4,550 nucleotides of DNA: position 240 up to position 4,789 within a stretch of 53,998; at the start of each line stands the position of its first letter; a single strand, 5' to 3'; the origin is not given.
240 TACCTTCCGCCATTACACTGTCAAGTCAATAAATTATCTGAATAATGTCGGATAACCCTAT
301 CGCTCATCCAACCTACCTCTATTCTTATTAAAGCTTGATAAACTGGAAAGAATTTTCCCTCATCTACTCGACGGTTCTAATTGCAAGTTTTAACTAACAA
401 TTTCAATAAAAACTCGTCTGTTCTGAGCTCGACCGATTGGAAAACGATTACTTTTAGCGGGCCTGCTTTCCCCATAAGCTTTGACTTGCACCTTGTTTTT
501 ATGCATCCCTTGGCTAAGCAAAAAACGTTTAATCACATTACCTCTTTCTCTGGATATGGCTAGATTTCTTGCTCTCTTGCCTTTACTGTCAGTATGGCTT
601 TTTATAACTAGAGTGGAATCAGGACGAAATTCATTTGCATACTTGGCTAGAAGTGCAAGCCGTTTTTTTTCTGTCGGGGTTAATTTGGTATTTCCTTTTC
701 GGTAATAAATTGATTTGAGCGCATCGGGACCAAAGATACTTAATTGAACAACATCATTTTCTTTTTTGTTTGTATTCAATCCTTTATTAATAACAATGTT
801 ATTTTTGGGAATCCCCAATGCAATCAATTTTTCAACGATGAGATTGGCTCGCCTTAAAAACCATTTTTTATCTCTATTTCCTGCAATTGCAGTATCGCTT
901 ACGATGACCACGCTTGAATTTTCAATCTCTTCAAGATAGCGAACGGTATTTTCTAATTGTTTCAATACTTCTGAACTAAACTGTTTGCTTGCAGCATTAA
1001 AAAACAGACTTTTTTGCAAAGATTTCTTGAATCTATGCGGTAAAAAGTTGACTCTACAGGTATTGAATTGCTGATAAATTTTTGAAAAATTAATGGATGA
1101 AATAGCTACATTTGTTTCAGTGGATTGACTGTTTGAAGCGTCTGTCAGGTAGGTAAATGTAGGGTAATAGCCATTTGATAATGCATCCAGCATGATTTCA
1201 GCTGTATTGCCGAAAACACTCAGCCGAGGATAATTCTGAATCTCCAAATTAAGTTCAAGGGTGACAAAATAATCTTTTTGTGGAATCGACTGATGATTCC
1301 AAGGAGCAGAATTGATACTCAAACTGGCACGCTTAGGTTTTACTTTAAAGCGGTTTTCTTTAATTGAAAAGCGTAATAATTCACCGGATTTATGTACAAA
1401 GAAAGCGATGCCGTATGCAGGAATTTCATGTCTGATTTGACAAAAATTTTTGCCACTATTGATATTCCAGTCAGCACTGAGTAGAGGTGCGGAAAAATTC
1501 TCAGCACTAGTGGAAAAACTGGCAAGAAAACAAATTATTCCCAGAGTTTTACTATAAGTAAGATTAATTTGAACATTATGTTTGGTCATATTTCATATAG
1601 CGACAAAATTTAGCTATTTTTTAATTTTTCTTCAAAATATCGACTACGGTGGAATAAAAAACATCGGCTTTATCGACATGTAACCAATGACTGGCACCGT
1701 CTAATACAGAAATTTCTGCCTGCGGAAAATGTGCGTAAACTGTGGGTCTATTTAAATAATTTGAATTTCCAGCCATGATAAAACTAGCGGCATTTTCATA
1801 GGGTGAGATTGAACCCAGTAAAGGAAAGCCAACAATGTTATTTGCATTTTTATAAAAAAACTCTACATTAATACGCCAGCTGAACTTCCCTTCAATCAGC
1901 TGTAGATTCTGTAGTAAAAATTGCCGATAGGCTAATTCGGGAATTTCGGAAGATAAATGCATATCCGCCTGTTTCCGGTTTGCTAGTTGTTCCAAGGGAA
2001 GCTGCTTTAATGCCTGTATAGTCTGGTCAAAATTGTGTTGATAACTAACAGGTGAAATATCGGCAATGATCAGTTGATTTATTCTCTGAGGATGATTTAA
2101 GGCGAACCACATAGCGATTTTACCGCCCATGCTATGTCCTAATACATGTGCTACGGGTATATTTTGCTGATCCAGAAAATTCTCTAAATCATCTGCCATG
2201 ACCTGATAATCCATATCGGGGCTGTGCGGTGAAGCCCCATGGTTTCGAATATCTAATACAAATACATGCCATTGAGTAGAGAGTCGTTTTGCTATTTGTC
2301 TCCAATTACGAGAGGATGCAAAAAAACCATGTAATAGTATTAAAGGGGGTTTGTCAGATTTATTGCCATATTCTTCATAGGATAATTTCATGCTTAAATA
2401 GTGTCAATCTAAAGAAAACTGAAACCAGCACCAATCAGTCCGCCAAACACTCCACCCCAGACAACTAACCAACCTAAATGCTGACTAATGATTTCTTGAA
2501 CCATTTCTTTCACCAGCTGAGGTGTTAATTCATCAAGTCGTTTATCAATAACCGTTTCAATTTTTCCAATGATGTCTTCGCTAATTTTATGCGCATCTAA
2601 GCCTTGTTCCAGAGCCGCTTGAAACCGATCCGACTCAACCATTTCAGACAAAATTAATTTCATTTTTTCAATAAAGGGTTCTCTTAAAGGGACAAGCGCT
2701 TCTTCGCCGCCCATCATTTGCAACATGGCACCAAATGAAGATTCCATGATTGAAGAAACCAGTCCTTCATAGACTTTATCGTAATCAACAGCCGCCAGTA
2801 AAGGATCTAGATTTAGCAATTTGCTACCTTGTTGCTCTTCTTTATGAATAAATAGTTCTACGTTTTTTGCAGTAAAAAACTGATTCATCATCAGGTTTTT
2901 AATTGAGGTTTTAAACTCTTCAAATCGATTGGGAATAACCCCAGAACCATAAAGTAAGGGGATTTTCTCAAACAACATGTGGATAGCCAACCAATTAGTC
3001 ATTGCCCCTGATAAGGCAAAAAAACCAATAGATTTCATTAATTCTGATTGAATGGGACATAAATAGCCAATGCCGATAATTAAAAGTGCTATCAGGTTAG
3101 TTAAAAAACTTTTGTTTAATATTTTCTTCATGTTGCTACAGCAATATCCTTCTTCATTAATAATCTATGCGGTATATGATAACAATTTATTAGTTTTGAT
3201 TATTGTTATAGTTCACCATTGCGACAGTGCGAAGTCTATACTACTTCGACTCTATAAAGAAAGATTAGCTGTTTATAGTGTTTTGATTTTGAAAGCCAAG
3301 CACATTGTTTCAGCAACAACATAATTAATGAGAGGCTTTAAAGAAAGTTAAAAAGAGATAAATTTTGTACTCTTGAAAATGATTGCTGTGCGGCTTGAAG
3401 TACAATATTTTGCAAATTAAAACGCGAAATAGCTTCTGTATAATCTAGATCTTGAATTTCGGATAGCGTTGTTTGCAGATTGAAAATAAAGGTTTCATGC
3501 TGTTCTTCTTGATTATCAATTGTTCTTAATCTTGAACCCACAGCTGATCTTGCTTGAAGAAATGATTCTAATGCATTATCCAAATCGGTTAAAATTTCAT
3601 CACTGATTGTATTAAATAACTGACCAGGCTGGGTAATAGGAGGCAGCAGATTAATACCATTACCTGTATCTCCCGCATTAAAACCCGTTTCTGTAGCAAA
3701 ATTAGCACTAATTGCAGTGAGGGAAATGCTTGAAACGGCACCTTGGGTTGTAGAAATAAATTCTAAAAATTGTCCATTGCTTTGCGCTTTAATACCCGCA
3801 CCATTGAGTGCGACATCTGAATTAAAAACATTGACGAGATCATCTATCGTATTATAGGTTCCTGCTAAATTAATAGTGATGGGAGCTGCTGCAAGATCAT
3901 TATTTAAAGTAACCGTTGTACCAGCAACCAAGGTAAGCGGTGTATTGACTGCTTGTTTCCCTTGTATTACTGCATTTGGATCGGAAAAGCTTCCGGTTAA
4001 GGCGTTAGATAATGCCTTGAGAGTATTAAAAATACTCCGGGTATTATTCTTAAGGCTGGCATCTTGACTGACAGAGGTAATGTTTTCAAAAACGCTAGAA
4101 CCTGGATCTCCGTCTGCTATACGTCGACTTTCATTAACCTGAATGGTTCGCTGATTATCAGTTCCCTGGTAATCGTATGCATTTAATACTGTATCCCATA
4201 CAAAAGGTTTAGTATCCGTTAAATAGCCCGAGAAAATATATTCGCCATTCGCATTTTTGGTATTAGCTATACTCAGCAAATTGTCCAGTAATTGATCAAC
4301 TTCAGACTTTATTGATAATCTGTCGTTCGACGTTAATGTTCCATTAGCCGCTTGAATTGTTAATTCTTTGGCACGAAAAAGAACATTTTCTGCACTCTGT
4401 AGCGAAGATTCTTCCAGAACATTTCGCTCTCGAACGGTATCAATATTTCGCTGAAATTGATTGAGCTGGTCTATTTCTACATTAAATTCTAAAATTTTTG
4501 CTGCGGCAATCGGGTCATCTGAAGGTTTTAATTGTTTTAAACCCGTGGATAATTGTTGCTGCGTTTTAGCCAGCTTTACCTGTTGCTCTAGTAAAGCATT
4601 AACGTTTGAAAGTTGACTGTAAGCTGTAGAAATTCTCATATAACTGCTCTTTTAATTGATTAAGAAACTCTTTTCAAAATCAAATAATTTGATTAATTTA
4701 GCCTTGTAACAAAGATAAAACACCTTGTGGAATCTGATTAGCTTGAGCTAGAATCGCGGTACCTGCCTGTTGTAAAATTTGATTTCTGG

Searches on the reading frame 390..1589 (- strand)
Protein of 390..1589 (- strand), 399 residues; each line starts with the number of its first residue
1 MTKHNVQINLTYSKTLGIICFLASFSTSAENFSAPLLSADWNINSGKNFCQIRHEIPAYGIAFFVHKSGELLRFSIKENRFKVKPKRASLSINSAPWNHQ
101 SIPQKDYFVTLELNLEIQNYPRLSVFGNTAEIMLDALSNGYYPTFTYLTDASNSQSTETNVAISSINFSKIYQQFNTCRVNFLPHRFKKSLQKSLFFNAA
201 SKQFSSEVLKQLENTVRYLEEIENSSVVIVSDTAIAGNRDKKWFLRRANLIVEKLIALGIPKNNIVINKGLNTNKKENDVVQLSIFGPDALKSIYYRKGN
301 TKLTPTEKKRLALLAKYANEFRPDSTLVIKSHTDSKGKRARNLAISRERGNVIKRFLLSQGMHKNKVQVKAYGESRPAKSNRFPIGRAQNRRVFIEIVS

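Call 7: search_protein_families(library=pfam, proteins=[window:390-1589:-], max_evalue=0.01)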
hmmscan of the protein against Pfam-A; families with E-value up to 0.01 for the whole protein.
window:390-1589:- (399 aa): 2 families
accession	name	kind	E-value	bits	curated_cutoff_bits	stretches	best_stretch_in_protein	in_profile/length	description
PF18393.6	MotY_N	-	6.5e-27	94.9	26.3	1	32-184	1-146/146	MotY N-terminal domain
PF00691.25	OmpA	-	6e-21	75.1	27.2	1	295-391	1-98/98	OmpA family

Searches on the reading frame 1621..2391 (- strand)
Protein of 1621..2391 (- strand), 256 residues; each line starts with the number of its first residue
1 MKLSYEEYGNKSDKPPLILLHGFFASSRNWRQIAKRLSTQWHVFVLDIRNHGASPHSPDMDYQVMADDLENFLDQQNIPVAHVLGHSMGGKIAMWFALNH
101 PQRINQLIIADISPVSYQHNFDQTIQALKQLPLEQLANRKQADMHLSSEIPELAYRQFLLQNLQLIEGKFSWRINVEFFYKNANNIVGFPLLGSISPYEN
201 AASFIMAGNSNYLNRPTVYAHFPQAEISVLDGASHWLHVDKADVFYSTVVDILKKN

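Call 7: search_protein_families(library=pfam, proteins=[window:1621-2391:-], max_evalue=0.01)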
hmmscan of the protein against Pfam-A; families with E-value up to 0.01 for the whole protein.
window:1621-2391:- (256 aa): 7 families
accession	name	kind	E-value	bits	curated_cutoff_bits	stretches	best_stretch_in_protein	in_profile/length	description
PF00561.26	Abhydrolase_1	-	9.6e-30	104.5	25.8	1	15-219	1-204/245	alpha/beta hydrolase fold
PF12697.13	Abhydrolase_6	-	2.8e-18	67.8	26.3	1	17-245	1-214/217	Alpha/beta hydrolase family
PF12146.15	Hydrolase_4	-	1.6e-13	51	27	1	17-126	7-124/239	Serine aminopeptidase, S33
PF07819.20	PGAP1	-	6e-11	43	24.3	1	83-131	95-146/233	PGAP1-like alpha/beta domain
PF00975.26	Thioesterase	-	1.5e-09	38.9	26.4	1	16-130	2-119/226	Thioesterase domain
PF00756.26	Esterase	-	0.00018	21.8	22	1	81-105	117-141/251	Putative esterase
PF03096.20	Ndr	-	0.00089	18.5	23.3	1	63-114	83-134/283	Ndr family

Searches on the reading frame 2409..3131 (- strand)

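Call 7: search_protein_families(library=pfam, proteins=[window:2409-3131:-], max_evalue=0.01)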
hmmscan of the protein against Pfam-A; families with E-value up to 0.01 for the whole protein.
window:2409-3131:- (240 aa): 1 family
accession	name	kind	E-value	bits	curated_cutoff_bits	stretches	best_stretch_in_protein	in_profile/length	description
PF04286.17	DUF445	-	2.3e-13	51.2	33.8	2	40-180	5-149/368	Protein of unknown function (DUF445)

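Call 62: search_protein_families(library=ncbifam, proteins=[window:2409-3131:-], max_evalue=0.00001)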
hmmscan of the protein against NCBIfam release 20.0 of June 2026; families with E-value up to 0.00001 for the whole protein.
window:2409-3131:- (240 aa): 0 families

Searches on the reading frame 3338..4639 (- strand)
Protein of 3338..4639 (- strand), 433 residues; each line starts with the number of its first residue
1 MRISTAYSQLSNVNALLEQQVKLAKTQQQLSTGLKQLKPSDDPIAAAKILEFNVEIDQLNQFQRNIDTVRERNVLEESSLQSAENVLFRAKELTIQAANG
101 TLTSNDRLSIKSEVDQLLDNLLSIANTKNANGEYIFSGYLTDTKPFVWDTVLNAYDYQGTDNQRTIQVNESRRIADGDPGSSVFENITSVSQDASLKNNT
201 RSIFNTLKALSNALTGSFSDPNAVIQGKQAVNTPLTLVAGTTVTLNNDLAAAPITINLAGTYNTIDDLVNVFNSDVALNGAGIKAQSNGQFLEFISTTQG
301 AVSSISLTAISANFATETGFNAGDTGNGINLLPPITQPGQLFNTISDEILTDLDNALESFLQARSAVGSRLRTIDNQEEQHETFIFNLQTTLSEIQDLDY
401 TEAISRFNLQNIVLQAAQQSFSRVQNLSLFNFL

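Call 7: search_protein_families(library=pfam, proteins=[window:3338-4639:-], max_evalue=0.01)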
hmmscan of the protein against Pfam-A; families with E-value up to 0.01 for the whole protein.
window:3338-4639:- (433 aa): 2 families
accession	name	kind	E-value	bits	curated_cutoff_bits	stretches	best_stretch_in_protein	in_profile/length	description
PF00669.25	Flagellin_N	-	3.8e-24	85.7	26.6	1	3-139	1-137/139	Bacterial flagellin N-terminal helical region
PF00700.27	Flagellin_C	-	6.6e-09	36.4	23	1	352-433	3-86/86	Bacterial flagellin C-terminal helical region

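Call 62: search_protein_families(library=ncbifam, proteins=[window:3338-4639:-], max_evalue=0.00001)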
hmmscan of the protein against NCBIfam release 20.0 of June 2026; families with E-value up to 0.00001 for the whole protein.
window:3338-4639:- (433 aa): 20 families
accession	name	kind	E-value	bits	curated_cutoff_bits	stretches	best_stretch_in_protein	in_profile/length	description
TIGR02550.1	flagell_flgL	equivalog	9.5e-87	291.8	127.2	1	2-433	1-387/387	flagellar hook-associated protein FlgL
NF009361.0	PRK12717.1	equivalog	1.2e-58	198.9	407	2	1-192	1-191/524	flagellar hook-associated protein 3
NF005187.0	PRK06663.1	equivalog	4.1e-48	164.2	337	2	1-184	2-198/419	flagellar hook-associated protein 3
NF005980.0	PRK08073.1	equivalog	5.3e-39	134.2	291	2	1-192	1-190/287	flagellar hook-associated protein 3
NF009362.0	PRK12718.1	equivalog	5.7e-32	111.4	602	1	1-190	1-190/510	flagellar hook-associated protein FlgL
NF011282.0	PRK14692.1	equivalog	6.8e-17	61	878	2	1-149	1-146/749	flagellar hook-associated protein FlgL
NF009445.0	PRK12803.1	equivalog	4.6e-16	59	450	1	20-135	20-135/335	flagellin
NF006265.0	PRK08412.1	equivalog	8e-16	57.4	749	1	1-162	1-156/827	flagellar hook-associated protein FlgL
NF009448.0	PRK12806.1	equivalog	1.6e-14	53.6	531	1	17-142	19-144/475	flagellin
NF005294.0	PRK06819.1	subfamily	1.8e-13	50.8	387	1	3-418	5-358/376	FliC/FljB family flagellin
NF004669.0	PRK06008.1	equivalog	1.7e-12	47.4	230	1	3-206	6-198/348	flagellar hook-associated family protein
NF006467.0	PRK08869.1-2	subfamily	7.5e-10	38.5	443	1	16-417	18-381/400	flagellin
NF006468.0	PRK08869.1-3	subfamily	3e-09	36.4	436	1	7-140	9-142/378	polar flagellin E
NF006489.0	PRK08913.1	equivalog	3.2e-09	36.6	217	1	2-175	4-184/303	flagellin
NF006470.0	PRK08869.1-5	equivalog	2e-08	33.9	423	1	11-139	6-140/388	flagellin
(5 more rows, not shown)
